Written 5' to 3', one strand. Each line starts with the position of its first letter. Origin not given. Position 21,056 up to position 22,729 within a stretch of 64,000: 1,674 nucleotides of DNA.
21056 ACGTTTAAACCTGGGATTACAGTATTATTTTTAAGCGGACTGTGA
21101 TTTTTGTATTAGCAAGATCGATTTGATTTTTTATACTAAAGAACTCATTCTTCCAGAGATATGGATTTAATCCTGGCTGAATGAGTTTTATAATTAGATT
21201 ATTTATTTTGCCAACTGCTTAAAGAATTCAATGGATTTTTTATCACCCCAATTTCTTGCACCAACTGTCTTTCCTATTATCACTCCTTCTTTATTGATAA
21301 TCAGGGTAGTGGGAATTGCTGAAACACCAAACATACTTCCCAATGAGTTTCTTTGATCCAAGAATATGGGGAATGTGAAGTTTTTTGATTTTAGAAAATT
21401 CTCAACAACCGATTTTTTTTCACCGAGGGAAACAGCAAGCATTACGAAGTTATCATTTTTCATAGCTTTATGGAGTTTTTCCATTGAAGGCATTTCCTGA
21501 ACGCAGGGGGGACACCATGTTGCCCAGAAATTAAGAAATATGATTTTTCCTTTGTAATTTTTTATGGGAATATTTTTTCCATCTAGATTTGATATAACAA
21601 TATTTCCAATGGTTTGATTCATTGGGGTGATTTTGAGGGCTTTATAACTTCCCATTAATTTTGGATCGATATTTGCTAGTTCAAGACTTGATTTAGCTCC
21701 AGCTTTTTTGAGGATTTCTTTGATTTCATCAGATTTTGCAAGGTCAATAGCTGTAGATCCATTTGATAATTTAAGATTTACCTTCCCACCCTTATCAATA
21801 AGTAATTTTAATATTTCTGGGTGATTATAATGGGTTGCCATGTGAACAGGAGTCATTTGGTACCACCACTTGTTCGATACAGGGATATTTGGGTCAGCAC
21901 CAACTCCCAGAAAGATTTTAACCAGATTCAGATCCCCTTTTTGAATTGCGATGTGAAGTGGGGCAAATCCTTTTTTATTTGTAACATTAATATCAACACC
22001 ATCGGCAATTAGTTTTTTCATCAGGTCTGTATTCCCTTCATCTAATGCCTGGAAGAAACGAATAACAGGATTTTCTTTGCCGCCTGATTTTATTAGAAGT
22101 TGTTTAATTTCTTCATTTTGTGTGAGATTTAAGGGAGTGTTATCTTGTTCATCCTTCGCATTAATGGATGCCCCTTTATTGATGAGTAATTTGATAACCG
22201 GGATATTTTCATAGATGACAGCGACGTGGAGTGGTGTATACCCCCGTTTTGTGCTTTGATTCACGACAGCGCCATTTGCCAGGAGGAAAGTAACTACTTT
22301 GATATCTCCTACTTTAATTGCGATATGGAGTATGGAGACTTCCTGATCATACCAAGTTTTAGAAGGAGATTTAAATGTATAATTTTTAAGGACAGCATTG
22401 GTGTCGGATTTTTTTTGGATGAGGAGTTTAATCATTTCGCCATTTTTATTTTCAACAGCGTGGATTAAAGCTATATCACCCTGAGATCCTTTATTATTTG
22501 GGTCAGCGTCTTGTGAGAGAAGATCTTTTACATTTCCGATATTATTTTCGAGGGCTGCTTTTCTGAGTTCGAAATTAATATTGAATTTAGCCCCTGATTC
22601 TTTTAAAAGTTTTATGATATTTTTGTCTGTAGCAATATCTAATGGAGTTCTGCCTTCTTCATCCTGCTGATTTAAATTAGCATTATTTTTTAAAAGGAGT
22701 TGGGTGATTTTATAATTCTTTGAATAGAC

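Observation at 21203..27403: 2066-aa secreted ankyrin-repeat giant terminating in a TlpA-like thioredoxin (WCPPC) domain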

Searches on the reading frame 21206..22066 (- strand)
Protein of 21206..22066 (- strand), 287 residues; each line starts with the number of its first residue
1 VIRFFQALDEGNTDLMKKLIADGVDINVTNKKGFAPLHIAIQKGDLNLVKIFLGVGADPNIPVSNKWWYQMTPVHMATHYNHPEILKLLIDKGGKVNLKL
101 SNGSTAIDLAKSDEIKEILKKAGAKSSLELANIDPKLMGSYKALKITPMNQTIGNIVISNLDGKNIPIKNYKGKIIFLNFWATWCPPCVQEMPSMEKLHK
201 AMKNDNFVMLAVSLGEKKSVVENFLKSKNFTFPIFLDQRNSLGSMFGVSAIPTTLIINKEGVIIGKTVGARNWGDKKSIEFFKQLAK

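Call 7: find_homologous_proteins(query=window:21206-22066:-, max_evalue=0.00001)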
Query window:21206-22066:- (287 aa): 2336 proteins with E <= 0.00001 among 5181 candidates; the best 120 are listed.
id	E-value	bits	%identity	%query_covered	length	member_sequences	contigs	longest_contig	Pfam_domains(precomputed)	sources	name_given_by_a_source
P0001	5.3e-58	215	33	97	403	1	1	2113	PF13857.13,PF00085.27,PF08534.17,PF23745.2,PF13905.13,PF00023.37,PF13637.13,PF13606.13,PF28177.1,PF00255.26,PF12796.14,PF00578.28,PF24521.3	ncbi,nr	ncbi:MAG: hypothetical protein IEMM0008_1382 [bacterium]|nr:MAG: hypothetical protein IEMM0008_1382 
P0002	6.0e-56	208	37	97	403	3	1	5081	PF13857.13,PF00085.27,PF08534.17,PF23745.2,PF13905.13,PF00023.37,PF13637.13,PF13606.13,PF00255.26,PF12796.14,PF00578.28,PF24521.3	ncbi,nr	ncbi:MAG TPA: redoxin domain-containing protein [Spirochaetes bacterium]|nr:redoxin domain-containin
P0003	1.4e-55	207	35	97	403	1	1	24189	PF13606.13,PF13857.13,PF00085.27,PF08534.17,PF23745.2,PF13905.13,PF12796.14,PF00023.37,PF13637.13,PF00578.28,PF24521.3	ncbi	-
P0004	9.1e-44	168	30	95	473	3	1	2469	PF13606.13,PF13857.13,PF00085.27,PF08534.17,PF13905.13,PF12796.14,PF00023.37,PF13637.13,PF00578.28,PF24521.3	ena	-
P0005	1.2e-42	164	32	95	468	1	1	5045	PF13606.13,PF13857.13,PF00085.27,PF08534.17,PF13905.13,PF12796.14,PF00023.37,PF13637.13,PF00578.28,PF24521.3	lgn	-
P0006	2.7e-41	160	49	51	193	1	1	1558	PF00085.27,PF08534.17,PF00255.26,PF13905.13,PF13098.14,PF00578.28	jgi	-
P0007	1.7e-40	157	50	46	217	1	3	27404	PF00085.27,PF08534.17,PF13905.13,PF13098.14,PF00578.28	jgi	jgi:thiol-disulfide isomerase/thioredoxin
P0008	2.2e-40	157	50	46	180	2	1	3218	PF00085.27,PF08534.17,PF00255.26,PF13905.13,PF13098.14,PF00578.28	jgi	-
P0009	4.3e-40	156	45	59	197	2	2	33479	PF00085.27,PF08534.17,PF13905.13,PF13098.14,PF02630.21,PF00578.28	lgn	-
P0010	9.1e-40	155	47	49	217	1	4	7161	PF00085.27,PF08534.17,PF13905.13,PF13098.14,PF00578.28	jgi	jgi:thiol-disulfide isomerase/thioredoxin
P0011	1.6e-39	154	47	53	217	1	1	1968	PF00085.27,PF08534.17,PF13905.13,PF13098.14,PF00578.28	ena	-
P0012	3.0e-39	153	51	46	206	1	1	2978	PF00085.27,PF08534.17,PF13905.13,PF13098.14,PF00578.28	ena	-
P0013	3.6e-39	153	50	45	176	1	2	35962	PF00085.27,PF08534.17,PF00255.26,PF13905.13,PF13098.14,PF00578.28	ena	-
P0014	6.3e-39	152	50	46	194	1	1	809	PF00085.27,PF08534.17,PF00255.26,PF13905.13,PF13098.14,PF00578.28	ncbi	-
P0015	6.5e-39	152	48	53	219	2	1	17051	PF00085.27,PF08534.17,PF13905.13,PF13098.14,PF02630.21,PF00578.28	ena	-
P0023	1.9e-38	151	29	97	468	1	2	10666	PF13606.13,PF13857.13,PF00085.27,PF08534.17,PF13905.13,PF12796.14,PF00023.37,PF13637.13,PF00578.28,PF24521.3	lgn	-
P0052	6.4e-37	146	30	96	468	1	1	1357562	PF13606.13,PF13857.13,PF00085.27,PF08534.17,PF13905.13,PF12796.14,PF00023.37,PF13637.13,PF00578.28,PF24521.3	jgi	jgi:ankyrin repeat protein/peroxiredoxin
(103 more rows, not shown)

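Call 20: find_related_loci(query=window:21206-22066:-, collection=genome_contigs, flank=10000)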
Query window:21206-22066:- (287 aa) in genome_contigs; peptide patterns used: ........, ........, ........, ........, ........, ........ (x = any residue, [..] = any of these).
600 stretches matched a pattern (row limit reached: there are more); 599 encode a relative of the query (tblastn E <= 1e-3); the best 80 are kept; 80 distinct loci.
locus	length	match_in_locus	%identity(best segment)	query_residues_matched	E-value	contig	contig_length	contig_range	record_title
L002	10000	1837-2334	46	123-285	4e-44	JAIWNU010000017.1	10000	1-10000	MAG: Treponema sp. isolate M74 contig-93_749.2, whole genome shotgun sequence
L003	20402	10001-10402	46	155-287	3e-39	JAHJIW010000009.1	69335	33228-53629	MAG: Candidatus Margulisiibacteriota bacterium isolate Modern_marine_rock_biofilm.mb.116 Modern_marine_roc.mb.116_k141_5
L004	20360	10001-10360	45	155-274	3e-38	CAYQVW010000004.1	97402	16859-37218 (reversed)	MAG TPA_asm: uncultured bacterium isolate SRP200020_co3_350 genome assembly, contig: NODE_240_length_97402_cov_10.078410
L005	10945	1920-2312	41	156-286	1e-37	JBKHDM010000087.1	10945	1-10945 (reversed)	MAG: Spirochaetaceae bacterium isolate D1M04_11 NODE_2896_length_10945_cov_7.720202, whole genome shotgun sequence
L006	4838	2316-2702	43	158-286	1e-37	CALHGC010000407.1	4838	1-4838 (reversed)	MAG TPA_asm: uncultured Treponema sp. isolate ERR589474_bin.63_CONCOCT_v1.1_MAG genome assembly, contig: ERZ772959.4883,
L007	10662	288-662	41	155-279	1e-36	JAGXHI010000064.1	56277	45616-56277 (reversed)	MAG: Desulfuromonadales bacterium isolate LH_M59 k141_1608777, whole genome shotgun sequence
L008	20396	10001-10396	39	155-286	3e-36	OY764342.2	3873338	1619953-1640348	MAG: Spirochaetia bacterium isolate 9506cec9-e293-4340-b26d-6248213b6694 genome assembly, chromosome: 1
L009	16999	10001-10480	39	128-285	1e-35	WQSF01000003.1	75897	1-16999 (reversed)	MAG: Treponema sp. isolate Co191P1bin8 JGI24694J35173_10000088, whole genome shotgun sequence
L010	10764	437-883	36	139-287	4e-36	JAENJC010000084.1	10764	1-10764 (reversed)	MAG: Deltaproteobacteria bacterium isolate CoA_3_bin.27 scaffold_6835, whole genome shotgun sequence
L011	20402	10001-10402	43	155-287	1e-35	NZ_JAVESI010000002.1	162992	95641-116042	MAG: Trichloromonas sp. isolate BF1_5 scaffold_117_c1_biofilm_2017, whole genome shotgun sequence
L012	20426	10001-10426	38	146-287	5e-35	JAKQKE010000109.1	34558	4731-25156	MAG: Spirochaetota bacterium isolate USDV_maxbin.089 k141_29550, whole genome shotgun sequence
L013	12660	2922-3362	35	141-285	1e-34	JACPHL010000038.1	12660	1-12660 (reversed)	MAG: Candidatus Rokuibacteriota bacterium isolate NC_groundwater_413_Ag_B-0.1um_71_11 GD18-4_B1_scaffold_189529, whole g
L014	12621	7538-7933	42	155-285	1e-34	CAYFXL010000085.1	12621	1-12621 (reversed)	MAG TPA_asm: uncultured Syntrophobacterales bacterium isolate ERP108616_co2_512 genome assembly, contig: NODE_8725_lengt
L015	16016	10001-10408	38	150-285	3e-34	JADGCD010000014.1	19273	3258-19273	MAG: Nitrospinota bacterium isolate nWMHbin6 nWMH_bin6_NODE_14_length_19273_cov_5.187116, whole genome shotgun sequence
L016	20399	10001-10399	40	155-286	3e-34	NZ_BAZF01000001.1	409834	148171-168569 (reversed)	Geobacter sp. OR-1, whole genome shotgun sequence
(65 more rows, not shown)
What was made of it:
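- The nearest thioredoxin domains are ordinary periplasmic TlpA proteins of free-living anaerobes (calls 7, 20).
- Tried and rejected: Genome scan (call 20).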

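Call 25: find_encoding_contigs(protein=P0003, flank=8000, max_places=2)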
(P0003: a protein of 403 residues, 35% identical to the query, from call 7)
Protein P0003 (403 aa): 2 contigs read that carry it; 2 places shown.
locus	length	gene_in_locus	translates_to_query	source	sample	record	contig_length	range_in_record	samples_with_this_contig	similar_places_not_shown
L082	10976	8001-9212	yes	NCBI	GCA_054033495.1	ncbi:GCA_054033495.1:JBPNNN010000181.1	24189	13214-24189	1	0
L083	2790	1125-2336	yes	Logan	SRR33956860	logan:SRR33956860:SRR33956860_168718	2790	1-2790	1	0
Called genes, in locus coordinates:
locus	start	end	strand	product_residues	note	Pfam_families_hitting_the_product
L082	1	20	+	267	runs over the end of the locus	-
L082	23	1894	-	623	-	PF00092:VWA, PF00362:Integrin_beta (faint), PF13519:VWA_2, PF20782:TssR_VWA (faint), PF25106:VWA_4, PF03783:CsgG (weak), PF13036:LpoB (weak)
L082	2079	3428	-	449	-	PF10555:MraY_sig1 (faint), PF00953:Glycos_transf_4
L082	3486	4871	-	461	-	PF01225:Mur_ligase, PF08245:Mur_ligase_M, PF02875:Mur_ligase_C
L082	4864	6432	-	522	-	PF01225:Mur_ligase, PF08245:Mur_ligase_M, PF02875:Mur_ligase_C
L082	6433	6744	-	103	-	-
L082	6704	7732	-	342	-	PF01795:Methyltransf_5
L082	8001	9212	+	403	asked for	PF12796:Ank_2, PF13637:Ank_4, PF13637:Ank_4, PF00023:Ank, PF13637:Ank_4, PF12796:Ank_2, PF00023:Ank, PF13637:Ank_4, +13 more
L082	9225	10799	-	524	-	PF02538:Hydantoinase_B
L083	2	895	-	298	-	?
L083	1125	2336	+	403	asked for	PF12796:Ank_2, PF13637:Ank_4, PF13637:Ank_4, PF00023:Ank, PF13637:Ank_4, PF12796:Ank_2, PF00023:Ank, PF13637:Ank_4, +13 more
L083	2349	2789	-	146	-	?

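Call 26: find_encoding_contigs(protein=P0052, flank=8000, max_places=2)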
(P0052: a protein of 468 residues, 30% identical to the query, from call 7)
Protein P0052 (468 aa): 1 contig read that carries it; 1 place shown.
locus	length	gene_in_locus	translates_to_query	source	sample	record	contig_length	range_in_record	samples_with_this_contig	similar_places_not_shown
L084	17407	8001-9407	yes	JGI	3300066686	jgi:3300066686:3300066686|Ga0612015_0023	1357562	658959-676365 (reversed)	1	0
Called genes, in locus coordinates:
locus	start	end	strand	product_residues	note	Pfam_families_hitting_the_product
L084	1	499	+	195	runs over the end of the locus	PF00117:GATase, PF07722:Peptidase_C26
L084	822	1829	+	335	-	PF02885:Glycos_trans_3N, PF00591:Glycos_transf_3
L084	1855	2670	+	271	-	PF00218:IGPS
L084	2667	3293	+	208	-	PF00697:PRAI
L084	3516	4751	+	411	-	PF00291:PALP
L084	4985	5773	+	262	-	PF00290:Trp_syntA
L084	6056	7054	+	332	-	PF00793:DAHP_synth_1, PF03102:NeuB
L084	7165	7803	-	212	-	-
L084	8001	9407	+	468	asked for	PF12796:Ank_2, PF12796:Ank_2, PF00023:Ank (weak), PF12796:Ank_2, PF12796:Ank_2, PF00578:AhpC-TSA, PF08534:Redoxin, PF13905:Thioredoxin_8, +7 more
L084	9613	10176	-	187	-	-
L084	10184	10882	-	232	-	-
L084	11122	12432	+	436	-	PF09423:PhoD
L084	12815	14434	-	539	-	PF00390:malic, PF03949:Malic_M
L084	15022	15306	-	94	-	-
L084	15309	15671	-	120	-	-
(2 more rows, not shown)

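Call 67: find_encoding_contigs(protein=P0023, flank=8000, max_places=2)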
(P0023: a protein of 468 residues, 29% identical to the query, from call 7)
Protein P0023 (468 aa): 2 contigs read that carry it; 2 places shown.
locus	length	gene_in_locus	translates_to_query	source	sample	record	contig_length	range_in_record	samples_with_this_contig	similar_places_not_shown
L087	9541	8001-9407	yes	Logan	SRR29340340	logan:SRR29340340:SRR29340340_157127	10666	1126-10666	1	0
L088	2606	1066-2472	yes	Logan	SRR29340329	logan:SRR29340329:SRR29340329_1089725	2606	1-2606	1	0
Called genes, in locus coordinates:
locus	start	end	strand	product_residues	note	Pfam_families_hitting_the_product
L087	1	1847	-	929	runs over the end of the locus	PF07610:DUF1573 (weak), PF22544:HYDIN_VesB_CFA65-like_Ig (weak), PF13229:Beta_helix (weak), PF13620:CarboxypepD_reg (weak), PF17210:SdrD_B, PF22904:NOMO1-like_2nd (faint), PF18962:Por_Secre_tail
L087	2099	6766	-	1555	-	PF01835:MG2, PF13620:CarboxypepD_reg (weak), PF15976:CooC_C (faint), PF13620:CarboxypepD_reg (weak), PF00207:A2M, PF07678:TED_complement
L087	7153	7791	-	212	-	PF13568:OMP_b-brl_2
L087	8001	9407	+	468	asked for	PF12796:Ank_2, PF12796:Ank_2, PF12796:Ank_2, PF12796:Ank_2, PF13857:Ank_5, PF00578:AhpC-TSA, PF08534:Redoxin, PF13905:Thioredoxin_8, +6 more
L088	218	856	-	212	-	PF13568:OMP_b-brl_2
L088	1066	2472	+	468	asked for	PF12796:Ank_2, PF12796:Ank_2, PF12796:Ank_2, PF12796:Ank_2, PF13857:Ank_5, PF00578:AhpC-TSA, PF08534:Redoxin, PF13905:Thioredoxin_8, +6 more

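Call 68: find_encoding_contigs(protein=P0005, flank=5000, max_places=2)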
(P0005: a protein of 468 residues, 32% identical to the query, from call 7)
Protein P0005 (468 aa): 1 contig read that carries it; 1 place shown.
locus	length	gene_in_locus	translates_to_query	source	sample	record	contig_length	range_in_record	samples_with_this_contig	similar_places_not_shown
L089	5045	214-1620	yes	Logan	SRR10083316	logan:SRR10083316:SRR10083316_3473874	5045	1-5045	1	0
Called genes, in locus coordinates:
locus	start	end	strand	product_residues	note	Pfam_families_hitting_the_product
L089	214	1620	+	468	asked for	PF12796:Ank_2, PF24521:Ank_KRIT1 (weak), PF00023:Ank (weak), PF13857:Ank_5 (weak), PF12796:Ank_2, PF08534:Redoxin, PF00578:AhpC-TSA, PF13905:Thioredoxin_8, +5 more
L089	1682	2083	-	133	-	PF12080:GldM_4th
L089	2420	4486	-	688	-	PF01926:MMR_HSR1, PF02421:FeoB_N, PF07670:Gate, PF07664:FeoB_C, PF07670:Gate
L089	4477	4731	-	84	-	PF04023:FeoA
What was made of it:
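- They come from Spirochaetota (call 7 names) and from Bacteroidota-type contigs carrying T9SS and Gld markers (calls 67, 68).
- Tried and rejected: Conserved neighbours of the small fusions (calls 25, 26, 67, 68).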

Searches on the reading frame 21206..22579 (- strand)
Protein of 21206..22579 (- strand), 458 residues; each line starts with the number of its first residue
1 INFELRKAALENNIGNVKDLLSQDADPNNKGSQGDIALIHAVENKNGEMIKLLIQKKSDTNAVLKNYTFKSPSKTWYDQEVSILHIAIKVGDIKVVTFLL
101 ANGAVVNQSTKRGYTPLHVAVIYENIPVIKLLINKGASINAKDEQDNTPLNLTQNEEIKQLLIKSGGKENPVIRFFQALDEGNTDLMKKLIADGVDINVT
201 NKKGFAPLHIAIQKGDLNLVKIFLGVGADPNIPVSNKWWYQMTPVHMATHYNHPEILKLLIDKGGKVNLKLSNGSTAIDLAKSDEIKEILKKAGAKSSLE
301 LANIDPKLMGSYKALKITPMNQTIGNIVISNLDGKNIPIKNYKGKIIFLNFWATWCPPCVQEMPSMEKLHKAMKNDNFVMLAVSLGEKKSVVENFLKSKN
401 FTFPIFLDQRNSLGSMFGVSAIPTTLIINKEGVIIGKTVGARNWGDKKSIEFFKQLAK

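Call 53: predict_structure(alignment_id=A3)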
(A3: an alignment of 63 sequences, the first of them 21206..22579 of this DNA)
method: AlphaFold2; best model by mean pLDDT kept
length: 458 residues; sequences in the alignment: 63
mean_pLDDT: 89.4   pTM: 0.65
mean pLDDT of the five models: 89.4, 86.9, 85.7, 85.5, 84.8
residues with pLDDT >= 90: 333; 70-90: 80; 50-70: 42; < 50: 3
segments of 3 or more residues with pLDDT < 50: none
pLDDT, mean of each block of 10 residues (from residue 1): 52 55 56 86 94 94 86 73 96 97 97 95 96 97 91 92 91 90 93 93 92 96 96 82 95 97 95 86 94 86 68 76 84 95 96 97 98 98 97 97 97 90 95 91 96 94
secondary structure, 60 per line:
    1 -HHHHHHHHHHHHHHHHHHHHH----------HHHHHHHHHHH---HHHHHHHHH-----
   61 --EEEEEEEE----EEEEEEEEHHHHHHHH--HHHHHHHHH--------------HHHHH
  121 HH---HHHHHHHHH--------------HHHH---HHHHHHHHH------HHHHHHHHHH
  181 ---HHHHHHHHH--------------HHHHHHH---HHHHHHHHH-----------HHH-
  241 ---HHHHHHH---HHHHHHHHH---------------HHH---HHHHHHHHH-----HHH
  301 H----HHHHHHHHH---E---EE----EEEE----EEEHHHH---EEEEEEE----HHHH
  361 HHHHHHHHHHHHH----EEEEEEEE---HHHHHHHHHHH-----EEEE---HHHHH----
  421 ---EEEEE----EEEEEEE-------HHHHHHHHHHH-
elements in order: H2-22 H33-43 H47-55 E63-70 E75-82 H83-90 H93-101 H116-122 H126-134 H149-152 H156-164 H171-180 H184-192 H207-213 H217-225 H244-250 H254-262 H284-292 H298-301 H306-314 E328-331 E336-338 H339-342 E346-352 H357-373 E378-385 H389-399 E405-408 H412-416 E424-428 E433-439 H447-457
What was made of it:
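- On TlpA-like thioredoxin family: The AF2 model has pLDDT 95-98, with strands at fragment residues 328-331 and 336-338 before beta1 and an inserted helix at 389-399 (call 53).
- Structure model: thioredoxin domain pLDDT 95-98 (call 53).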

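Call 60: fold_search(model_id=the predicted structure, library=pdb)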
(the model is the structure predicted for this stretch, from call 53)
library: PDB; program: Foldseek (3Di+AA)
matches with E <= 10: 1795; with E <= 0.001: 1435
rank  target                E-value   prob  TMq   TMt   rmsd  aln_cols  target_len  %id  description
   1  6f5e_A                6.2e-17  1.00  0.30  0.42  12.2       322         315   26  Crystal structure of DARPin-DARPin rigid fusion, variant DD_D12_10_47 in complex JNK1a1 and JIP1 peptide (released 2017-12-13)
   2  5leb                  1.3e-16  1.00  0.31  0.30  12.1       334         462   26  Crystal structure of DARPin-DARPin rigid fusion, variant DDD_D12_06_D12_06_D12 (released 2017-08-02)
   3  5le9                  1.3e-16  1.00  0.26  0.37  13.9       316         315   29  Crystal structure of DARPin-DARPin rigid fusion, variant DD_Off7_09_3G124 (released 2017-08-02)
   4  5lel_A                1.6e-16  1.00  0.30  0.42  12.3       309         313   28  Crystal structure of DARPin-DARPin rigid fusion, variant DD_Off7_10_3G124 in complex with Maltose-binding Protein and  (released 2017-11-15)
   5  5lec                  2.2e-16  1.00  0.27  0.26  15.1       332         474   27  Crystal structure of DARPin-DARPin rigid fusion, variant DDD_D12_12_D12_12_D12 (released 2017-08-02)
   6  5le8_A                2.4e-16  1.00  0.26  0.37  11.8       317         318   26  Crystal structure of DARPin-DARPin rigid fusion, variant DD_D12_15_D12 (released 2017-08-02)
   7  5le7_B                3.3e-16  1.00  0.30  0.42  12.3       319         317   27  Crystal structure of DARPin-DARPin rigid fusion, variant DD_D12_13_D12 (released 2017-08-02)
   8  5le6_A                4.3e-16  1.00  0.29  0.42  10.1       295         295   29  Crystal structure of DARPin-DARPin rigid fusion, variant DD_D12_09_D12 (released 2017-08-02)
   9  5ma5_A                4.5e-16  1.00  0.48  0.69   4.4       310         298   28  GFP-binding DARPin fusion gc_K11 (released 2017-11-08)
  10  5ma9_C                4.7e-16  1.00  0.44  0.65   5.3       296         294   30  GFP-binding DARPin fusion gc_R11 (released 2017-11-08)
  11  5le2_A                4.7e-16  1.00  0.26  0.25  12.5       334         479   27  Crystal structure of DARPin-DARPin rigid fusion, variant DDD_D12_15_D12_15_D12 (released 2017-08-02)
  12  6mol_A                5.5e-16  1.00  0.38  0.39   7.3       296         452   29  Monoextended DARPin M_R12 complex with EpoR (released 2019-06-05)
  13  5lw1_A                6.1e-16  1.00  0.26  0.37  10.8       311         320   27  Crystal structure of DARPin-DARPin rigid fusion, variant DD_232_11_D12 in complex JNK1a1 and JIP1 peptide (released 2017-12-13)
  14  5lel_G                6.5e-16  1.00  0.29  0.41  11.9       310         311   28  Crystal structure of DARPin-DARPin rigid fusion, variant DD_Off7_10_3G124 in complex with Maltose-binding Protein and  (released 2017-11-15)
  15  5le7_A                6.8e-16  1.00  0.29  0.40  13.0       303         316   28  Crystal structure of DARPin-DARPin rigid fusion, variant DD_D12_13_D12 (released 2017-08-02)
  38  3kcm_D                6.9e-14  1.00  0.29  0.90   1.5       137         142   36  The crystal structure of thioredoxin protein from Geobacter metallireducens (released 2009-11-10)
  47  3kcm_B                1.6e-13  1.00  0.29  0.92   1.4       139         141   37  The crystal structure of thioredoxin protein from Geobacter metallireducens (released 2009-11-10)
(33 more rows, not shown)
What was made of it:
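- On TlpA-like thioredoxin family: Foldseek matches 3kcm at TMt 0.90-0.92, rmsd 1.4-1.5 A (call 60).
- Foldseek matches 3kcm at TMt 0.90-0.92 and rmsd 1.4-1.5 A (call 60).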

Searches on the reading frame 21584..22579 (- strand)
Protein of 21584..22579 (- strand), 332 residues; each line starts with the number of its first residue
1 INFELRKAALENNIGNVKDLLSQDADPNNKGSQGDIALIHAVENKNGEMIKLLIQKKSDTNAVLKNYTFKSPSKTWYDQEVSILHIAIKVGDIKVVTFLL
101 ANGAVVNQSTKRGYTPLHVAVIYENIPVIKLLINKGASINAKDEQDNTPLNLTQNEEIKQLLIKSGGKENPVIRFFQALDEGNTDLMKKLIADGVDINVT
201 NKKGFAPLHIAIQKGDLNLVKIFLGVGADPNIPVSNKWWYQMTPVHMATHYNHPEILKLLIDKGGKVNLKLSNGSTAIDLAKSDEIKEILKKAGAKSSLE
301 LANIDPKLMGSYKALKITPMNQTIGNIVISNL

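Call 76: find_related_loci(query=window:21584-22579:-, collection=metagenome_contigs, flank=10000)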
Query window:21584-22579:- (332 aa) in metagenome_contigs; peptide patterns used: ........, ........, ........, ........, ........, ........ (x = any residue, [..] = any of these).
70 stretches matched a pattern; 2 encode a relative of the query (tblastn E <= 1e-3); 2 distinct loci.
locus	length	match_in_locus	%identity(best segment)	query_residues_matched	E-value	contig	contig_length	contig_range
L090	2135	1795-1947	41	13-162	6e-6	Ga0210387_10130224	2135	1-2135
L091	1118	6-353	27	16-281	5e-6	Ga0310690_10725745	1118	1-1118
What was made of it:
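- Tried and rejected: Metagenome scan with M5-M6-linker (call 76).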
